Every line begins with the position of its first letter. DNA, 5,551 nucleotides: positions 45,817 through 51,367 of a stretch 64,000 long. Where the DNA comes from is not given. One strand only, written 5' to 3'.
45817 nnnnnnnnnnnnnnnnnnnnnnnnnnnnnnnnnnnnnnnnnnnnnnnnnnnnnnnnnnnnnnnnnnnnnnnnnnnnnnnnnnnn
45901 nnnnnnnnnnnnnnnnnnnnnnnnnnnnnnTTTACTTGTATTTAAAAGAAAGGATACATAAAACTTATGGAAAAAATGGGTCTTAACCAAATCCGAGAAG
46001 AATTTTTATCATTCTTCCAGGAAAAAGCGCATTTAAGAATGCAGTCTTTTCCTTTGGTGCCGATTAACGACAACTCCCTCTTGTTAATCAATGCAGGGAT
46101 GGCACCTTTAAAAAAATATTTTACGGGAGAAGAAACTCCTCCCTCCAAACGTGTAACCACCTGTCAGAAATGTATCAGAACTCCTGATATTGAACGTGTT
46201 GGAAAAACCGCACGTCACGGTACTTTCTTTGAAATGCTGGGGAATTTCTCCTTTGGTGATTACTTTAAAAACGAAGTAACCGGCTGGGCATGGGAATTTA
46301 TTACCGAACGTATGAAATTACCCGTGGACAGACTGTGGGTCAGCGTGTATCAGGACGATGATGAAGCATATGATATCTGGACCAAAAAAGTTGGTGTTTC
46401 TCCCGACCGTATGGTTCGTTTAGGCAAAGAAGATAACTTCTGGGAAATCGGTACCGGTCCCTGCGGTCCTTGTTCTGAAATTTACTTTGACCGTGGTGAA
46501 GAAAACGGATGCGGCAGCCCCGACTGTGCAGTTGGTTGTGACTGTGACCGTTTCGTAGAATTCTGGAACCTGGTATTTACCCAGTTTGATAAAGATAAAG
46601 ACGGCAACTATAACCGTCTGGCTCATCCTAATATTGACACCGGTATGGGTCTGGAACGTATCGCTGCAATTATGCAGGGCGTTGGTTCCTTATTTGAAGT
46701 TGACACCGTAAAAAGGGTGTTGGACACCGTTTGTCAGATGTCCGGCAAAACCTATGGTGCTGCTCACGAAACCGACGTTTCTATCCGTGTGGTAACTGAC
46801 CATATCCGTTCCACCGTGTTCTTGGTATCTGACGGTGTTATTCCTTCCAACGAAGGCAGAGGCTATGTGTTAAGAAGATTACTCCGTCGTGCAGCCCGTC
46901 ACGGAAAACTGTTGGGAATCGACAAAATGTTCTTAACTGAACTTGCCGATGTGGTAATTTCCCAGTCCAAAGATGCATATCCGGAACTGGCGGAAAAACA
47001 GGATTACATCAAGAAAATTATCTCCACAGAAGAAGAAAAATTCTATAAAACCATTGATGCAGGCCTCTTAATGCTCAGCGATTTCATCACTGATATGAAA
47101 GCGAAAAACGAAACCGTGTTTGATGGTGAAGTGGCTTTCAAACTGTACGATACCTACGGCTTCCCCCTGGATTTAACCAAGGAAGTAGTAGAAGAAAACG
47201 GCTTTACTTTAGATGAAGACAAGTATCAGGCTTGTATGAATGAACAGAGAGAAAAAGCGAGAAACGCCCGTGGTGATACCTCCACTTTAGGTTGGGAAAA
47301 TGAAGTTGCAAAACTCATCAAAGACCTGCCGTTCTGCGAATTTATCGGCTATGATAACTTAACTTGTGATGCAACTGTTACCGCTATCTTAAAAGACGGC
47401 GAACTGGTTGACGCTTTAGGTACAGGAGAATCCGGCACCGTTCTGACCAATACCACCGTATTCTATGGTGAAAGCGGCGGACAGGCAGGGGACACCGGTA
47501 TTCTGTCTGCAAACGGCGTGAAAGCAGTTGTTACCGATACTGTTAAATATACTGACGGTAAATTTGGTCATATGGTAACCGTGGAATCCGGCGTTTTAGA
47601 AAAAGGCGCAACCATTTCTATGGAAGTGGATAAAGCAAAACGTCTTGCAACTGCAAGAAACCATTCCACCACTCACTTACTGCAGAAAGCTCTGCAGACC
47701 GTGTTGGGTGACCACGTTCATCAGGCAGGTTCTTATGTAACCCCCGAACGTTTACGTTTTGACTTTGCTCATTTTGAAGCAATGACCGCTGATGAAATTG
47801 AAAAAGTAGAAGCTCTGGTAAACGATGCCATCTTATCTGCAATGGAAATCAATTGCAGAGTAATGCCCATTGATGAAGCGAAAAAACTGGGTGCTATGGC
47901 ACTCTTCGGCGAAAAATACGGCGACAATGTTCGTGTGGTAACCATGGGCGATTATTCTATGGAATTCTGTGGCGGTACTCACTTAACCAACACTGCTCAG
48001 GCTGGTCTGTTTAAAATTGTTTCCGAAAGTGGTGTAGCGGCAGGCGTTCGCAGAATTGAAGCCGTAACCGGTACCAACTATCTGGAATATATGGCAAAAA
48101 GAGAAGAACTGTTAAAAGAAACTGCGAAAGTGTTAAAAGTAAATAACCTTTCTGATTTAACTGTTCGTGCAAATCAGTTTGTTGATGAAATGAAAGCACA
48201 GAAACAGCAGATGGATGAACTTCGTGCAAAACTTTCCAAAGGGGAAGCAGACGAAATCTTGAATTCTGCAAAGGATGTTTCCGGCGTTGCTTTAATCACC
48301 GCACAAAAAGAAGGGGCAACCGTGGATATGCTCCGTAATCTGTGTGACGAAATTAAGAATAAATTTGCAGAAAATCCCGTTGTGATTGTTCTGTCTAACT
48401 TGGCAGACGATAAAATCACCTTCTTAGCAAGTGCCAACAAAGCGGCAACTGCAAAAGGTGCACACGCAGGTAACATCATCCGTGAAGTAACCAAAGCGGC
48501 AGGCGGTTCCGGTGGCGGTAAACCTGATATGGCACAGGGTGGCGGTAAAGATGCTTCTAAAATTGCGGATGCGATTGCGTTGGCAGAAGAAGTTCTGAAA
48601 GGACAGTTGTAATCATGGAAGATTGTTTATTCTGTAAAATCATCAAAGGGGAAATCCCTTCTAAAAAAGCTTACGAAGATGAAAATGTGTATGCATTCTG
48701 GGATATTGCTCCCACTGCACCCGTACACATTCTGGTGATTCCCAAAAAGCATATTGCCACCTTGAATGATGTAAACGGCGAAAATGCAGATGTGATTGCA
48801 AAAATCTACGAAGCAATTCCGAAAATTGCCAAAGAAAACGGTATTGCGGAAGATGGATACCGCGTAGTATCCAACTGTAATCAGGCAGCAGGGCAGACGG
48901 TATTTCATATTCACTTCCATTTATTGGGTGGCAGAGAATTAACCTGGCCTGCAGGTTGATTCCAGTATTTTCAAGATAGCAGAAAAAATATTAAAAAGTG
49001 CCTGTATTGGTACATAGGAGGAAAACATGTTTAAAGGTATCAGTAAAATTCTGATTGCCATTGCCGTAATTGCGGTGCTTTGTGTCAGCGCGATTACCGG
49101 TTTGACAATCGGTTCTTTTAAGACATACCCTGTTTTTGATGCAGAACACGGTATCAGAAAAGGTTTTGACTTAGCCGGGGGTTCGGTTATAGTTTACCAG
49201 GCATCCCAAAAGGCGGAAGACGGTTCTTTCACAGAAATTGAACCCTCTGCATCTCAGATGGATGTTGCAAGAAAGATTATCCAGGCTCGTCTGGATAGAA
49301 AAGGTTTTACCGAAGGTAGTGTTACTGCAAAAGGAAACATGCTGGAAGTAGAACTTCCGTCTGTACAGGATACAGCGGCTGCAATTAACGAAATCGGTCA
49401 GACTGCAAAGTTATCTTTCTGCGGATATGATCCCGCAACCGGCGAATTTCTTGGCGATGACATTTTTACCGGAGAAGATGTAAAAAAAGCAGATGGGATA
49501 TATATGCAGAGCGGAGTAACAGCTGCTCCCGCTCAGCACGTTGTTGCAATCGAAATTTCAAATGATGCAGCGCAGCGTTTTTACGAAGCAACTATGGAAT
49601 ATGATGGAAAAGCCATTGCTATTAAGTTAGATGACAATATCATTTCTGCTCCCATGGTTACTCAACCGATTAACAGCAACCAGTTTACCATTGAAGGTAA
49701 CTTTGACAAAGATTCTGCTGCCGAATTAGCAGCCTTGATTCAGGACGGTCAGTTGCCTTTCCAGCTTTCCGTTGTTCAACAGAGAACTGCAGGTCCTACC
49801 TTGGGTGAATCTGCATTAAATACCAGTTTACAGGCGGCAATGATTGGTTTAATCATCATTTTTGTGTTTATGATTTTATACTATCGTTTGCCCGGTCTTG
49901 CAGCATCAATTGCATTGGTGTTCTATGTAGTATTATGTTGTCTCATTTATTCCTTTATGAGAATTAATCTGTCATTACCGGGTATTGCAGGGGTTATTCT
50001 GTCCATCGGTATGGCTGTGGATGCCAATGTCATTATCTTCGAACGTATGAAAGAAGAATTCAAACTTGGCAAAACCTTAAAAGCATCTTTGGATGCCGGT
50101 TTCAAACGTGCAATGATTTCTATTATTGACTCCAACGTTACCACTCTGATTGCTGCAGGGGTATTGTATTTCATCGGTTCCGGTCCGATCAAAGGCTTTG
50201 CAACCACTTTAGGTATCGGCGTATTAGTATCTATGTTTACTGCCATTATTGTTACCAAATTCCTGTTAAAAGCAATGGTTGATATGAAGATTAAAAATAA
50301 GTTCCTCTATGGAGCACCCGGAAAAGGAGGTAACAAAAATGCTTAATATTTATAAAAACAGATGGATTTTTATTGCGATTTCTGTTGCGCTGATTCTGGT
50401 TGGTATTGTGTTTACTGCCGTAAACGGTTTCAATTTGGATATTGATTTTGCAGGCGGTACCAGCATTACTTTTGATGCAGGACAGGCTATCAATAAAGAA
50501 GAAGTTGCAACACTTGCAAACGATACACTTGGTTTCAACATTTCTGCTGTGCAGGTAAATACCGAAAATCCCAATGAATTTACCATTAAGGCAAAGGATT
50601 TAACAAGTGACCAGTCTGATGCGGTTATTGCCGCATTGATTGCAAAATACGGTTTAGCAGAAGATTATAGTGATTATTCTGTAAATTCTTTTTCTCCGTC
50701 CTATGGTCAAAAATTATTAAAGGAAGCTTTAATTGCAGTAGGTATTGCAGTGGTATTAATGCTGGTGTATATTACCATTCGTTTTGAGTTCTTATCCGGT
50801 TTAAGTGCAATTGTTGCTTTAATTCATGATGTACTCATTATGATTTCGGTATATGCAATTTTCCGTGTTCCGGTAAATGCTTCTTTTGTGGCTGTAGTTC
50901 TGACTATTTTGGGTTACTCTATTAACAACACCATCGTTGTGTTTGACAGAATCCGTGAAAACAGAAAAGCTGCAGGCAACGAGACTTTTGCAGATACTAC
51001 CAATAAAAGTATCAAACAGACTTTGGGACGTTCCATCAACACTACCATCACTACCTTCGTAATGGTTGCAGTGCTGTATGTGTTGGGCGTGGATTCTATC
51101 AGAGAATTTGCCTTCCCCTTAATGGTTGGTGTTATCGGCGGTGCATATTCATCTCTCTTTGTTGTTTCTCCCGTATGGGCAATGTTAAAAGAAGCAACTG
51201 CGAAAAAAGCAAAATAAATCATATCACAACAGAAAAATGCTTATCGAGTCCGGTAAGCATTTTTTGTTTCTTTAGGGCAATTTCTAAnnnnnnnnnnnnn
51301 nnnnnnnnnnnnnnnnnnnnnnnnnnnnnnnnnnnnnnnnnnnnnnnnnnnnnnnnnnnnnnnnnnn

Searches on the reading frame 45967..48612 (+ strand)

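Call 88: search_protein_families(library=pfam, max_evalue=0.00001, proteins=[window:45967-48612:+])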
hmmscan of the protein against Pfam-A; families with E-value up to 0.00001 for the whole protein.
window:45967-48612:+ (881 aa): 3 families
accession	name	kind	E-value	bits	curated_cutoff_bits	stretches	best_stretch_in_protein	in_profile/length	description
PF01411.24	tRNA-synt_2c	-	6.7e-198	659.1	30.3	1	8-556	1-550/552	tRNA synthetases class II (A)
PF07973.19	tRNA_SAD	-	1.1e-17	64.1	24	1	655-698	1-44/44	Threonyl and Alanyl tRNA synthetase second additional domain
PF02272.25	DHHA1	-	6e-16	59.2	25.9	1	775-878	3-101/102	DHHA1 domain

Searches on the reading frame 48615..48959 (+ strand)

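Call 88: search_protein_families(library=pfam, max_evalue=0.00001, proteins=[window:48615-48959:+])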
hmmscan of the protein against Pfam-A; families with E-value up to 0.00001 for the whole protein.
window:48615-48959:+ (114 aa): 2 families
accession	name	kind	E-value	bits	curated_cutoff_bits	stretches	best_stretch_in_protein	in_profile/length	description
PF01230.28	HIT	-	4.8e-28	98.1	21.5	1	11-108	1-97/98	HIT domain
PF11969.13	DcpS_C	-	1.3e-25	90.5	24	1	4-105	2-101/114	Scavenger mRNA decapping enzyme C-term binding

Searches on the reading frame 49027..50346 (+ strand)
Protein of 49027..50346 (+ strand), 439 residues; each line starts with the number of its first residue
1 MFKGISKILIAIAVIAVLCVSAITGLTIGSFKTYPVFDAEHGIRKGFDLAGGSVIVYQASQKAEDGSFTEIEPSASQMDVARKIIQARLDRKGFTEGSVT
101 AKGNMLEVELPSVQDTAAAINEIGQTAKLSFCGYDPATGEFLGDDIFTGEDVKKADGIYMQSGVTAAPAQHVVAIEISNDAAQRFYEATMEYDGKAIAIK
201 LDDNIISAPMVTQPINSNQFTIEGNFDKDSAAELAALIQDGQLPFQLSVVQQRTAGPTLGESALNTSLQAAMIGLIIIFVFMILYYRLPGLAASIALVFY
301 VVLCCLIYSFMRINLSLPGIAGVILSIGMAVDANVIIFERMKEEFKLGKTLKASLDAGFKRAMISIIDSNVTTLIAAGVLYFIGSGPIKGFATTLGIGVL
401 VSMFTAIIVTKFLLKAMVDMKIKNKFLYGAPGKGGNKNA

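Call 89: search_protein_families(library=pfam, max_evalue=0.00001, proteins=[window:49027-50346:+])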
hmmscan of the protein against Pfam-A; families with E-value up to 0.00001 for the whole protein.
window:49027-50346:+ (439 aa): 4 families
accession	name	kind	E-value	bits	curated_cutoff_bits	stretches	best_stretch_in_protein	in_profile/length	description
PF02355.23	SecD_SecF_C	-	7.8e-20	71.5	20.5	1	247-417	13-186/189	Protein export membrane protein SecD/SecF, C-terminal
PF22599.2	SecDF_P1_head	-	5.9e-19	68.5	27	1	146-244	20-113/114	SecDF, P1 head subdomain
PF21760.3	SecD_1st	-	1.9e-10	40.4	27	1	78-131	1-55/60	Protein translocase subunit SecDF, P1 domain, N-terminal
PF03176.21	MMPL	-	2.1e-07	30.7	20.5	1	269-407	147-292/333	MMPL family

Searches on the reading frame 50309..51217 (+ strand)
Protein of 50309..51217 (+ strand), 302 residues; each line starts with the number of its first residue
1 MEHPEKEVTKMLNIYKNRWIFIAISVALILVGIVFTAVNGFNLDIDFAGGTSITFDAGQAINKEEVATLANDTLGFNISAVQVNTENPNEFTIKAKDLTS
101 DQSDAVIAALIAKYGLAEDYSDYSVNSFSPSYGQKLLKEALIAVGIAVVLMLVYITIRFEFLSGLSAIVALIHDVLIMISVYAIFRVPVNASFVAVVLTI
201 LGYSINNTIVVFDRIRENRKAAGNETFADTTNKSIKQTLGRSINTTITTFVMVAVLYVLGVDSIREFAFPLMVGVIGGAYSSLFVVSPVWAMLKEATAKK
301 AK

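Call 89: search_protein_families(library=pfam, max_evalue=0.00001, proteins=[window:50309-51217:+])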
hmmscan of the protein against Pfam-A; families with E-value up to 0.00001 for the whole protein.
window:50309-51217:+ (302 aa): 1 family
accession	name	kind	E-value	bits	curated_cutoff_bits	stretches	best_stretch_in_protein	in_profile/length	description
PF02355.23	SecD_SecF_C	-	5.9e-60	202.3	20.5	1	117-295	10-188/189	Protein export membrane protein SecD/SecF, C-terminal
